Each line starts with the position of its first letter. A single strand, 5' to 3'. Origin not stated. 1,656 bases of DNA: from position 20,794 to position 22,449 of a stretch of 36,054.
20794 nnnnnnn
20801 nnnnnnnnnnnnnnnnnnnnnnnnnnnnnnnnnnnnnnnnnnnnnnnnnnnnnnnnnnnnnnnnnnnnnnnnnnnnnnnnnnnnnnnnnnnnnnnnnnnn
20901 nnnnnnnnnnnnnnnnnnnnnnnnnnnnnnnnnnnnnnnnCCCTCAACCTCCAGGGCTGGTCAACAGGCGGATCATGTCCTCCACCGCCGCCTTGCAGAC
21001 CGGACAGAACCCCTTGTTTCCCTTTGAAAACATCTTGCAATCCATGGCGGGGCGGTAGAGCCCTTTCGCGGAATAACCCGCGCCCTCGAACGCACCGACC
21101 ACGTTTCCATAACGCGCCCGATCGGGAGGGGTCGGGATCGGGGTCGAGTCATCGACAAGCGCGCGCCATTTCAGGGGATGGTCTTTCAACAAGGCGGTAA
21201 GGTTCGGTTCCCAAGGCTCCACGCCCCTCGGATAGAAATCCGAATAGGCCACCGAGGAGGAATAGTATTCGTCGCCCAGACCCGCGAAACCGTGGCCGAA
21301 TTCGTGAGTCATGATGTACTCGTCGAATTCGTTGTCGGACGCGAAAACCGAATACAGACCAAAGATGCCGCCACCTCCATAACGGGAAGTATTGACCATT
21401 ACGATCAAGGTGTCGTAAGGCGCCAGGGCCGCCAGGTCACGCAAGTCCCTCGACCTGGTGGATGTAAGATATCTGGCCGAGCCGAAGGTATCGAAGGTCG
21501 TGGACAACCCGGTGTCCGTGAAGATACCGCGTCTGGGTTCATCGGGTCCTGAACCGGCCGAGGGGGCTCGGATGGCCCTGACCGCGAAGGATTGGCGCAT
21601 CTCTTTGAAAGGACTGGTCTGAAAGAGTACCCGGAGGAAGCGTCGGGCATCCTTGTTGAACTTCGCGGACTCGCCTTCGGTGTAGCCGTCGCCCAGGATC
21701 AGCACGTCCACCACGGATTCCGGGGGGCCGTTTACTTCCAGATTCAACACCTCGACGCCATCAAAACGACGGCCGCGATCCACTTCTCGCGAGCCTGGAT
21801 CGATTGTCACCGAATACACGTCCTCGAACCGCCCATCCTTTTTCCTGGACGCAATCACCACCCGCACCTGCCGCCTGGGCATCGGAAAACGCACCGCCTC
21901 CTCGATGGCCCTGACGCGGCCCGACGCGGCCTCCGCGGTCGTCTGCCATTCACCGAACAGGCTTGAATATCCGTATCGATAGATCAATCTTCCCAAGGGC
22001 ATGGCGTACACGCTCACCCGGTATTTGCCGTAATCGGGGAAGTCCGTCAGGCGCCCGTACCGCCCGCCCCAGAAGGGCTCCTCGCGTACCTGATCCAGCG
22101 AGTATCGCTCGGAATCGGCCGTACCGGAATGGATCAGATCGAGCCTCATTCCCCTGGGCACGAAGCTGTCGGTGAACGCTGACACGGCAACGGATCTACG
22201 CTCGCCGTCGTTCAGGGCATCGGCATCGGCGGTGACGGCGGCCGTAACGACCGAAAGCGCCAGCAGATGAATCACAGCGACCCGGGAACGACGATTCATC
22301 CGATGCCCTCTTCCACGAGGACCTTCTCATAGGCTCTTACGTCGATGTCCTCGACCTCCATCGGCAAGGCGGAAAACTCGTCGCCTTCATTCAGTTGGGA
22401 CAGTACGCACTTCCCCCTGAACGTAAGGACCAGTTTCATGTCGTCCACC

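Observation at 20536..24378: Orphan spike-adaptor-peptidase module with no contractile-machine genes nearby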

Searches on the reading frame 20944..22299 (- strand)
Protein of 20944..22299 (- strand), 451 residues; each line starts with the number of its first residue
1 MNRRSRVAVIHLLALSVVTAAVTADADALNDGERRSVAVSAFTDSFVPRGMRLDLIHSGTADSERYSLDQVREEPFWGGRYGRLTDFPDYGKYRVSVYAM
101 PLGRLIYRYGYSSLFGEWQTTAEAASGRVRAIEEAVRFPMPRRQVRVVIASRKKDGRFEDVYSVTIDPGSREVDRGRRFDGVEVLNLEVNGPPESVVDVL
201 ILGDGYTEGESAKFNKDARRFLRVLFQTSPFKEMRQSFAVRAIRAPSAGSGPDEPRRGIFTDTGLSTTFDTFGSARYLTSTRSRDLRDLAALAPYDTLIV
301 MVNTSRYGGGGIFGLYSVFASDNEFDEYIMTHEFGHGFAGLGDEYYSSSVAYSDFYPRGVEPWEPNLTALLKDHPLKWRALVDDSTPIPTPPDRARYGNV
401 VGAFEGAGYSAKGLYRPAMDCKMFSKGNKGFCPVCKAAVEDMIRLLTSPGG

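Call 3: search_protein_families(library=pfam, proteins=[window:20944-22299:-], max_evalue=0.1)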
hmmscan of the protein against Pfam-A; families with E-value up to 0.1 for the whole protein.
window:20944-22299:- (451 aa): 2 families
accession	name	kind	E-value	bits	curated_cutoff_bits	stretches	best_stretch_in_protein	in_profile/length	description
PF09471.16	Peptidase_M64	-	2.6e-80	270.2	26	2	187-391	3-206/302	IgA Peptidase M64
PF16217.10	M64_N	-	3.7e-32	110.9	27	1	42-161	2-120/122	Peptidase M64 N-terminus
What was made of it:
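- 20944..22299 (-): M64 zinc metallopeptidase, 451 aa, with a Sec-type signal peptide. Co-transcribed neighbour, probably not part of the spike system. M64_N and Peptidase_M64 (call 3).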

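Call 4: search_protein_families(library=ncbifam, proteins=[window:20944-22299:-], max_evalue=0.1)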
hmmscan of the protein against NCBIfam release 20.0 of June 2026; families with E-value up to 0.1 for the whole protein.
window:20944-22299:- (451 aa): 1 family
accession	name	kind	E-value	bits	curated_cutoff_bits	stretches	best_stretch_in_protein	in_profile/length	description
TIGR03296.1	M6dom_TIGR03296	domain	0.014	15.3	110.8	1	307-354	144-193/286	M6 family metalloprotease domain-containing protein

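Call 70: search_protein_families(library=phrogs, proteins=[window:20944-22299:-], max_evalue=0.01)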
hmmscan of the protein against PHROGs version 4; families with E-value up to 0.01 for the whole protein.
window:20944-22299:- (451 aa): 0 families

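Call 71: search_protein_families(library=padloc, proteins=[window:20944-22299:-], max_evalue=0.01)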
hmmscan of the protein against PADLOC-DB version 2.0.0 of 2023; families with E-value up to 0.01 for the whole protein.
window:20944-22299:- (451 aa): 0 families
